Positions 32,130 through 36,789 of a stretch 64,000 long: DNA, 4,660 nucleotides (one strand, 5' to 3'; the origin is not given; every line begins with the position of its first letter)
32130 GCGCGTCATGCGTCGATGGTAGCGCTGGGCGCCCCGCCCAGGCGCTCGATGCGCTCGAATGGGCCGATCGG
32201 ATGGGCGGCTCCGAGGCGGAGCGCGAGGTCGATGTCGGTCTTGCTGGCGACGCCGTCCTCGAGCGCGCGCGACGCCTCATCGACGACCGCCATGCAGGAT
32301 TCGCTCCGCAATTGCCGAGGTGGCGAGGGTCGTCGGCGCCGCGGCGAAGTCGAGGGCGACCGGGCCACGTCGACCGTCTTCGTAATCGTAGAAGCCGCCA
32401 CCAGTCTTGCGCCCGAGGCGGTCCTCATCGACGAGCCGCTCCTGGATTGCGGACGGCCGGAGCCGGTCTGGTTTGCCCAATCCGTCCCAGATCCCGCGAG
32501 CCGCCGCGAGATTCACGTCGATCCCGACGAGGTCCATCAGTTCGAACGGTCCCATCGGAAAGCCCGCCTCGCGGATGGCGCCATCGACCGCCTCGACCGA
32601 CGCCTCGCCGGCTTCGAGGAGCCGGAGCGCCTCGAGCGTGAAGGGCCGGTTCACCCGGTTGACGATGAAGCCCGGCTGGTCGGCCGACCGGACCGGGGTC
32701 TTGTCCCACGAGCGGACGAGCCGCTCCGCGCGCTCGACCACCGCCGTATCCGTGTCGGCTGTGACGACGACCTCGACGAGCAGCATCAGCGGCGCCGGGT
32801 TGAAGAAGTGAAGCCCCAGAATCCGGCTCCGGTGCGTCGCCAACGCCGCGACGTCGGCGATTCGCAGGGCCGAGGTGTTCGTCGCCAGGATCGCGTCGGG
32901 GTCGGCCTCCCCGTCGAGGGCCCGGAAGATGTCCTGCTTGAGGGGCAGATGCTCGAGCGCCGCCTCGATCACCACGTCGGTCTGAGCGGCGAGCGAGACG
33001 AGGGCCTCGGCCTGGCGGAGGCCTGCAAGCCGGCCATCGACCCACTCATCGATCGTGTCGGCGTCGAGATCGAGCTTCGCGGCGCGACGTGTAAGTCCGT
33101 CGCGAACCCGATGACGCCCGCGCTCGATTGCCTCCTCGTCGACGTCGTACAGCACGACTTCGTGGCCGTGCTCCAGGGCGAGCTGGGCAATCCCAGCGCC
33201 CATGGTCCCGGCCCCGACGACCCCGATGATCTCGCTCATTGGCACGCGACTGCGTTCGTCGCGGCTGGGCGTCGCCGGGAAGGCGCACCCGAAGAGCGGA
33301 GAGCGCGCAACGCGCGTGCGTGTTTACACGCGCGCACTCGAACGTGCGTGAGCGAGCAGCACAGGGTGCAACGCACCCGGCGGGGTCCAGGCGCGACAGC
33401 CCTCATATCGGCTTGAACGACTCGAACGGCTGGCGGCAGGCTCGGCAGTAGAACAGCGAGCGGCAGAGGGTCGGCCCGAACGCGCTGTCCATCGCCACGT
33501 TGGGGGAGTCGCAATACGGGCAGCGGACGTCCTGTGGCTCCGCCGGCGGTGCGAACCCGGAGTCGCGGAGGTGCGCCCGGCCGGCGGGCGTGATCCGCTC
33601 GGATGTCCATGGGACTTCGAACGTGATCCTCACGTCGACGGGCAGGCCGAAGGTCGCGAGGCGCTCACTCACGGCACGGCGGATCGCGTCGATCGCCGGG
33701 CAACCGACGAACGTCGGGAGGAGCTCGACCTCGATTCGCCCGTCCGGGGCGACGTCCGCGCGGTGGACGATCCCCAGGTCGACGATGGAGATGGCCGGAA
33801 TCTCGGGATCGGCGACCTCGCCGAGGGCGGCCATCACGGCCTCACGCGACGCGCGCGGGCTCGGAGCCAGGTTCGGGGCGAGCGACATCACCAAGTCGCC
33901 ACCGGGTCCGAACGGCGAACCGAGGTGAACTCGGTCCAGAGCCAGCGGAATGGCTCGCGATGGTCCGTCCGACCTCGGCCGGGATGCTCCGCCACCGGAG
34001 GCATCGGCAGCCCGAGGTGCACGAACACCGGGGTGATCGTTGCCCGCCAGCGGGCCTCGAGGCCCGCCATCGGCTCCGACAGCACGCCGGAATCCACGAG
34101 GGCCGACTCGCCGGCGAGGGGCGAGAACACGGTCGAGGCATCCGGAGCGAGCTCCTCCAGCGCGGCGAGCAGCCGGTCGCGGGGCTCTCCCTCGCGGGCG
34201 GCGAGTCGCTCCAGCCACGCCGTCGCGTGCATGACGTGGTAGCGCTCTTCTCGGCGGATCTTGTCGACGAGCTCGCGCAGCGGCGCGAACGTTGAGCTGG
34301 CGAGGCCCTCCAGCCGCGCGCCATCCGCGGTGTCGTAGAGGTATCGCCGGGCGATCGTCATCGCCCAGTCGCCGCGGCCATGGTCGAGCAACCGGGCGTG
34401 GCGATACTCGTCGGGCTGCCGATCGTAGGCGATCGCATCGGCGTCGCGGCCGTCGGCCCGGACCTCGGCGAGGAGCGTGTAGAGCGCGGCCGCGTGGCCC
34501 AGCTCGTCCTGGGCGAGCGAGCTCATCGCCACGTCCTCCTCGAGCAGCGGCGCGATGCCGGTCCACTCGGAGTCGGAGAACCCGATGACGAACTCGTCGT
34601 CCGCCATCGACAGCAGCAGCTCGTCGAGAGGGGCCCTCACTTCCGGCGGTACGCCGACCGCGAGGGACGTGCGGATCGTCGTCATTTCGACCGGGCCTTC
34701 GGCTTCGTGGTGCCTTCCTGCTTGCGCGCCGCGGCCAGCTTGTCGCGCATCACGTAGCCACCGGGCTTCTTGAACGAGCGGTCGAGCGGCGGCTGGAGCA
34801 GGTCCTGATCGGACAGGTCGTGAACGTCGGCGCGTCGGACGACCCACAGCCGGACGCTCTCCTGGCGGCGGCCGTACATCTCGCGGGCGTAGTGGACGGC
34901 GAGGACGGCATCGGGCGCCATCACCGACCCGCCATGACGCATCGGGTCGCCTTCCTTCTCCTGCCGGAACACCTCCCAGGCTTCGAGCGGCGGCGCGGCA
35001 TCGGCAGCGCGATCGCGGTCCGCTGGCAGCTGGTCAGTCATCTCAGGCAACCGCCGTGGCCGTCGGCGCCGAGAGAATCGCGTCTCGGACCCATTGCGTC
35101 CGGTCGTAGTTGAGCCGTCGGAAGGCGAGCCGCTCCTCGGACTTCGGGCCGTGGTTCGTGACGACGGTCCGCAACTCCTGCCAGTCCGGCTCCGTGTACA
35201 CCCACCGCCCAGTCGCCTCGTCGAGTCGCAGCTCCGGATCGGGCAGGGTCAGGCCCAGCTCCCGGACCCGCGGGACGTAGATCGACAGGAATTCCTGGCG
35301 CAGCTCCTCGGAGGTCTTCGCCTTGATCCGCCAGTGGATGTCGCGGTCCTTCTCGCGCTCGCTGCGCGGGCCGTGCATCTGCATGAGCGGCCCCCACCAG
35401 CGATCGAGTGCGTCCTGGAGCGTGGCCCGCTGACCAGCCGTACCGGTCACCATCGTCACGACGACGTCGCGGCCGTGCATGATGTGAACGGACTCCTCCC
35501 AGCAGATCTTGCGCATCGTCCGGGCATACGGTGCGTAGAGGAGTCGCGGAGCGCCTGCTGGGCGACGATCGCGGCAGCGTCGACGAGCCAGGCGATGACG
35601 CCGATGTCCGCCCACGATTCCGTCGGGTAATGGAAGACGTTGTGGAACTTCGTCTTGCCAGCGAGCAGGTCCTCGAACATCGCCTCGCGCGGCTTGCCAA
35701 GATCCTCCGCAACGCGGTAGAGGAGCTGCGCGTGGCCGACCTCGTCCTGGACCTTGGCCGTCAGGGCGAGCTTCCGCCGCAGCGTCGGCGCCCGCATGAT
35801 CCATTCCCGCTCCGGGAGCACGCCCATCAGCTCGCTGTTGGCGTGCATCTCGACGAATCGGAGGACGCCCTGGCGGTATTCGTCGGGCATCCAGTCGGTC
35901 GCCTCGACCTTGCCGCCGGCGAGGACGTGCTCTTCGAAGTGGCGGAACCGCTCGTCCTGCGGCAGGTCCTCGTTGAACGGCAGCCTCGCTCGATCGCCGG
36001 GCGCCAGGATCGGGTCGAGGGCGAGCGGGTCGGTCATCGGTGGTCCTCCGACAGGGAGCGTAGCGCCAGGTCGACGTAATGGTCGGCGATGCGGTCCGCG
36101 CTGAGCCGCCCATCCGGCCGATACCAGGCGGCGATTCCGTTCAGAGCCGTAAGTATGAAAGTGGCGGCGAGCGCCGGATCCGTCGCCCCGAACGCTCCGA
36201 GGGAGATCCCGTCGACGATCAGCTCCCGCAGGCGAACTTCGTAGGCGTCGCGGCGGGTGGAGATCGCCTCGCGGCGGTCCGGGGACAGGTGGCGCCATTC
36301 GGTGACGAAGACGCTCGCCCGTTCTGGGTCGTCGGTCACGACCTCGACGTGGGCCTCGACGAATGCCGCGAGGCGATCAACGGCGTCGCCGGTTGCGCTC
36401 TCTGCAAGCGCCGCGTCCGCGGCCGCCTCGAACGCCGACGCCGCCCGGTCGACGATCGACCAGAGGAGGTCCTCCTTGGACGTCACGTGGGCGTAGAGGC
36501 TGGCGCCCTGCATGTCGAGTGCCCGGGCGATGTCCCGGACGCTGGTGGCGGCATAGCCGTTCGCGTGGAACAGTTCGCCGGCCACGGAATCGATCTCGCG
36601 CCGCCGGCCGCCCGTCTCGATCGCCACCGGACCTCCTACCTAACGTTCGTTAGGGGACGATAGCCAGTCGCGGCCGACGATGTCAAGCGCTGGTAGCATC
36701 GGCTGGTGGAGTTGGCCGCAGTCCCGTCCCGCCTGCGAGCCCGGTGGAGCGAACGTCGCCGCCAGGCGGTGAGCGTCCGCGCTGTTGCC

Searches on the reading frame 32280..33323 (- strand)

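Call 69: search_protein_families(library=pfam, max_evalue=0.00001, proteins=[window:32280-33323:-])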
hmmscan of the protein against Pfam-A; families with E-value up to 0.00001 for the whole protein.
window:32280-33323:- (348 aa): 3 families
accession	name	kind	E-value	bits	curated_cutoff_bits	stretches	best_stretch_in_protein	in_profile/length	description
PF02737.24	3HCDH_N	-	7.2e-53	179.6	22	1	33-215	2-179/180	3-hydroxyacyl-CoA dehydrogenase, NAD binding domain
PF00725.27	3HCDH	-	2.9e-30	105.1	22.1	1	218-314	1-97/97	3-hydroxyacyl-CoA dehydrogenase, C-terminal domain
PF03446.21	NAD_binding_2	-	9e-06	26.2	21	0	33-69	2-38/161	NAD binding domain of 6-phosphogluconate dehydrogenase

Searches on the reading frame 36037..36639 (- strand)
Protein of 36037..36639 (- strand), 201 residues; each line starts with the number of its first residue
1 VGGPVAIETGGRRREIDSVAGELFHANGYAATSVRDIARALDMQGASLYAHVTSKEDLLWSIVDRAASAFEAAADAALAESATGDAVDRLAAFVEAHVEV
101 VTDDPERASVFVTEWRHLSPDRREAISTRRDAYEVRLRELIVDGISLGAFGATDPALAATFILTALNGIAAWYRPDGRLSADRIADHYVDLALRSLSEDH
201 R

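Call 69: search_protein_families(library=pfam, max_evalue=0.00001, proteins=[window:36037-36639:-])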
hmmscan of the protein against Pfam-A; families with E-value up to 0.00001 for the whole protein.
window:36037-36639:- (201 aa): 3 families
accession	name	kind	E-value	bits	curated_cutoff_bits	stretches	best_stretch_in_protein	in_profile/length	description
PF17932.6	TetR_C_24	-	1.7e-37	128.6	26.4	1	84-196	2-114/114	Tetracyclin repressor-like, C-terminal domain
PF00440.29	TetR_N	-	4.3e-11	42.8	24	1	19-59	4-44/47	Bacterial regulatory proteins, tetR family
PF17935.6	TetR_C_27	-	4.9e-06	27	26.1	0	89-167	4-82/106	Tetracyclin repressor-like, C-terminal domain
